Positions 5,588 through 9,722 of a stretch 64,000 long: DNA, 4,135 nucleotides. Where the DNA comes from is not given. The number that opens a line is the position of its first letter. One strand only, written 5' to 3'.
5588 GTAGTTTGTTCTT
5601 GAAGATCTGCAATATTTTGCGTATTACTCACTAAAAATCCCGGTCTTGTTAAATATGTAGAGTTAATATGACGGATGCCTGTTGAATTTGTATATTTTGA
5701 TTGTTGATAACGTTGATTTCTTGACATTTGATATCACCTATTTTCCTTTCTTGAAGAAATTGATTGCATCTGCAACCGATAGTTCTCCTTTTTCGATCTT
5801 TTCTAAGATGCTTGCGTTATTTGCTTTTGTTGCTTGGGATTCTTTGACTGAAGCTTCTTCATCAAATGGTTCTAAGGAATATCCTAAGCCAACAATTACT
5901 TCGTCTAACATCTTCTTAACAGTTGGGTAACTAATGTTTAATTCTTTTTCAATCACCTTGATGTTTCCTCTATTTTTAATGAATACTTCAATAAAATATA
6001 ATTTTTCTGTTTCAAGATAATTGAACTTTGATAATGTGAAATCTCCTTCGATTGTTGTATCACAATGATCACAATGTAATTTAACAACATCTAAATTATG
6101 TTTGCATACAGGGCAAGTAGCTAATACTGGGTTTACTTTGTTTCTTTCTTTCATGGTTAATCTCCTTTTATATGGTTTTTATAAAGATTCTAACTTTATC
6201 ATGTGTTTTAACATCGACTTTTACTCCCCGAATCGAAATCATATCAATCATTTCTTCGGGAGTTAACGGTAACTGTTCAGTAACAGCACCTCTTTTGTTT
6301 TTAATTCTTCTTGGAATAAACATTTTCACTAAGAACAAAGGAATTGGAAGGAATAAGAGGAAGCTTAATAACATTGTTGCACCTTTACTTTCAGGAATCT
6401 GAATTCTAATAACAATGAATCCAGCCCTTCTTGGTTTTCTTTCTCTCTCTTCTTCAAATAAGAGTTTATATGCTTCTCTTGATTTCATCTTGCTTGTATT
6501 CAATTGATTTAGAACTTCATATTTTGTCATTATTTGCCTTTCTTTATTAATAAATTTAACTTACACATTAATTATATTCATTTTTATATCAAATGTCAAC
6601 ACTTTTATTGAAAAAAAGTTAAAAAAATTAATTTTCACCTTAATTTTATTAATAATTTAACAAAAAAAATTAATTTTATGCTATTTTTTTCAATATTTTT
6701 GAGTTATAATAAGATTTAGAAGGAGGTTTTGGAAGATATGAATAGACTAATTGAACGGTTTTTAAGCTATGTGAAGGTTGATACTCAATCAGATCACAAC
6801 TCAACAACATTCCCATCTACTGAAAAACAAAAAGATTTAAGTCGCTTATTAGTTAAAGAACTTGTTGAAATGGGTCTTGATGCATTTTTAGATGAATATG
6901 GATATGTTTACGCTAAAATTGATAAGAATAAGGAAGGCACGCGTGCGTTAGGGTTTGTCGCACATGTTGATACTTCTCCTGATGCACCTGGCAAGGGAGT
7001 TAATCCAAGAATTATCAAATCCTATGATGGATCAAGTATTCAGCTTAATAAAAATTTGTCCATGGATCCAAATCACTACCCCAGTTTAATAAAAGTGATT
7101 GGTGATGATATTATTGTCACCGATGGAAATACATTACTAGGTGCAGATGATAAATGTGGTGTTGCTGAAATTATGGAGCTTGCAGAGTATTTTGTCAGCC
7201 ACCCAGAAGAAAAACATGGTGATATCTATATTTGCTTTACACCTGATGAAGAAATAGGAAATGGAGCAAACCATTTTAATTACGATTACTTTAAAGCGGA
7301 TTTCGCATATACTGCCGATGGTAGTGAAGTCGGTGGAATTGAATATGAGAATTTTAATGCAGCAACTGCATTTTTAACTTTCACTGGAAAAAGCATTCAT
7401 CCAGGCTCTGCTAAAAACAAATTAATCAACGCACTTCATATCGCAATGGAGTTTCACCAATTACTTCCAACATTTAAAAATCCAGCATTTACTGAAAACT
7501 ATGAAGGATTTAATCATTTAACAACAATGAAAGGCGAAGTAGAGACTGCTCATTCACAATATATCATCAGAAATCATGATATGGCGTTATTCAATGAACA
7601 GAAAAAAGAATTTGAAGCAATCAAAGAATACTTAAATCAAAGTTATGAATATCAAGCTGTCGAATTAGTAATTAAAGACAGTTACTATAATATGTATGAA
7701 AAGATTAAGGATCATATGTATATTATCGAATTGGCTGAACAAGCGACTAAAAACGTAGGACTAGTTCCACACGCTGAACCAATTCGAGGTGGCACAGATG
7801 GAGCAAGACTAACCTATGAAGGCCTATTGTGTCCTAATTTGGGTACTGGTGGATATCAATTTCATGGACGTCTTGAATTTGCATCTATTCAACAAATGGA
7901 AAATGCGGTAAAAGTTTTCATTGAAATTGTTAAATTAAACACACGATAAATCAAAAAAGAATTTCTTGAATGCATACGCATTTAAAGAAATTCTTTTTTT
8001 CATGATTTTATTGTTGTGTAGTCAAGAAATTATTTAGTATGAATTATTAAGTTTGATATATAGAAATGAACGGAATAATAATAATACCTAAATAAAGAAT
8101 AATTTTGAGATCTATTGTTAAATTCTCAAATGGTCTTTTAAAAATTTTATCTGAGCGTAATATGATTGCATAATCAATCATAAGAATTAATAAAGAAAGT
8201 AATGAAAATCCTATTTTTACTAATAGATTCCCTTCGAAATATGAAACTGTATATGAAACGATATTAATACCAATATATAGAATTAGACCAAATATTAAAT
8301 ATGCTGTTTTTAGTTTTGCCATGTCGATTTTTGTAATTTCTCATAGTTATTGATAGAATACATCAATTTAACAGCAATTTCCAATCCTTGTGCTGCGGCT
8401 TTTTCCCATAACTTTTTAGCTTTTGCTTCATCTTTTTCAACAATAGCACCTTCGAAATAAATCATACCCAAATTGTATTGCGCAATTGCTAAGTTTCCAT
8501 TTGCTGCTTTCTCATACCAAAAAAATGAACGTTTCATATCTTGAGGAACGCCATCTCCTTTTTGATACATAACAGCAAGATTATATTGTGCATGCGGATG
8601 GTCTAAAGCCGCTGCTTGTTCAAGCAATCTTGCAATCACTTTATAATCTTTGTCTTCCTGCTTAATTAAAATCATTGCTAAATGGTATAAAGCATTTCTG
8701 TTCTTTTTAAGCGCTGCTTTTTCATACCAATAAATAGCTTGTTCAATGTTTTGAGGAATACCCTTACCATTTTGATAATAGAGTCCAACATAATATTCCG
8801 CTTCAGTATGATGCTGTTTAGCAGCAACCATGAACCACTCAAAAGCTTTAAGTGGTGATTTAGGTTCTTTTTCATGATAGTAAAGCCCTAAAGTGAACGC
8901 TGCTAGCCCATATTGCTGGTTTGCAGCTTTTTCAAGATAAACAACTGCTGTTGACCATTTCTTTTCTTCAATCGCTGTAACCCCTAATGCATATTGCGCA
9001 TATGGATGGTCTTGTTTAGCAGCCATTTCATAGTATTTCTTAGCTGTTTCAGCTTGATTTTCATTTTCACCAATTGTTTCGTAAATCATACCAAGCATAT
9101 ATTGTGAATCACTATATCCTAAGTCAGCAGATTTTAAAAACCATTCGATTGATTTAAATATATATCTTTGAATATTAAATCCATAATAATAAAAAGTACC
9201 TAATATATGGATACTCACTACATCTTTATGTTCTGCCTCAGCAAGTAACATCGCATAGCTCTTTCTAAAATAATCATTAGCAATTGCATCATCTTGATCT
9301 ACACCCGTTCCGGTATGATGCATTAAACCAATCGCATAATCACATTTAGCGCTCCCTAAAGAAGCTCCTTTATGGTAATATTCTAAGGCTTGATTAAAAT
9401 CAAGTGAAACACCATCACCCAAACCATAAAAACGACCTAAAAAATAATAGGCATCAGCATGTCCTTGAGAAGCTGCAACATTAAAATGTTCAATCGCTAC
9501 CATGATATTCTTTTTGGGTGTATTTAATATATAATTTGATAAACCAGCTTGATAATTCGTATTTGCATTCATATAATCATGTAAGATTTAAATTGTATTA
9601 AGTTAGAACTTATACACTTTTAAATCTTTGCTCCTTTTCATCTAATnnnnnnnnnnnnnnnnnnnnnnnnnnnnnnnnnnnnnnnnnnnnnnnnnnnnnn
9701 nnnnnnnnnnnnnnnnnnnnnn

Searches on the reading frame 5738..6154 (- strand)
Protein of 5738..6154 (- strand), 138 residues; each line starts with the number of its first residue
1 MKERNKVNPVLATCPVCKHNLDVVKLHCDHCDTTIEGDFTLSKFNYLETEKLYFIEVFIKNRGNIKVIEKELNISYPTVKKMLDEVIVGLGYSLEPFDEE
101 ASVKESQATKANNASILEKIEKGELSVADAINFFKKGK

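Call 64: search_protein_families(library=pfam, proteins=[window:5738-6154:-], max_evalue=0.00001)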
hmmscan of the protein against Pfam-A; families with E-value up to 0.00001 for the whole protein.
window:5738-6154:- (138 aa): 2 families
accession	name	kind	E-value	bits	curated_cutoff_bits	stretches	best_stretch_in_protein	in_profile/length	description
PF09862.15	DUF2089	-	1.1e-21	76.7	33.4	1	47-92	1-46/47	Domain of unknown function (DUF2089)-HTH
PF22747.2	Zn_ribbon_DUF2089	-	1.9e-15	57.1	27.6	1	14-44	1-31/32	DUF2089 zinc ribbon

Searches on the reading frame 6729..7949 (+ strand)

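Call 64: search_protein_families(library=pfam, proteins=[window:6729-7949:+], max_evalue=0.00001)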
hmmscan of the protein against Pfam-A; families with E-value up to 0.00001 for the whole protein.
window:6729-7949:+ (406 aa): 3 families
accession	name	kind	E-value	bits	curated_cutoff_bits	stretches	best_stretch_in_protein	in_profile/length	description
PF01546.33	Peptidase_M20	-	1.8e-12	48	24.6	1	139-401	34-204/206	Peptidase family M20/M25/M40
PF07687.19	M20_dimer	-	6.4e-11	42.6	21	1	206-305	1-102/107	Peptidase dimerisation domain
PF05343.19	Peptidase_M42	-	6.9e-07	29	23.2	0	140-199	134-191/292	M42 glutamyl aminopeptidase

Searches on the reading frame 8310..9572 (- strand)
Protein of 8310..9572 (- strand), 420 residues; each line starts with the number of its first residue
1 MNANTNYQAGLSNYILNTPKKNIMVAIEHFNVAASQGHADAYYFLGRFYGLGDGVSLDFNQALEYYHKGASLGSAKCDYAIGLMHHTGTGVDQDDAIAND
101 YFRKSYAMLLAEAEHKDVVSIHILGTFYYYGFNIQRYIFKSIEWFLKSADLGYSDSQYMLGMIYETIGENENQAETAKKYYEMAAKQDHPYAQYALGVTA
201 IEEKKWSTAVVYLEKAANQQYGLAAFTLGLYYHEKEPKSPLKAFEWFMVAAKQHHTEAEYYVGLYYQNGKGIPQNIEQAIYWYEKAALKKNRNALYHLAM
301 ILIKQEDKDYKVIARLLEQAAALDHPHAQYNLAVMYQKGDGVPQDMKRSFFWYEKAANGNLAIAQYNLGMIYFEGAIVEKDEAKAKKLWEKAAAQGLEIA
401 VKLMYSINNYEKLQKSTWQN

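Call 64: search_protein_families(library=pfam, proteins=[window:8310-9572:-], max_evalue=0.00001)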
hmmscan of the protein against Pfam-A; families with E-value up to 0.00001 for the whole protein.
window:8310-9572:- (420 aa): 2 families
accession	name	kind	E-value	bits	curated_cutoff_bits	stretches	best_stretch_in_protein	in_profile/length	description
PF08238.18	Sel1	-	5.4e-60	198.1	30.7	4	326-360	1-35/36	Sel1 repeat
PF23310.1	TPR_27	-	2.6e-08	33.9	27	0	2-46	27-68/110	Plant tetratrico peptide repeats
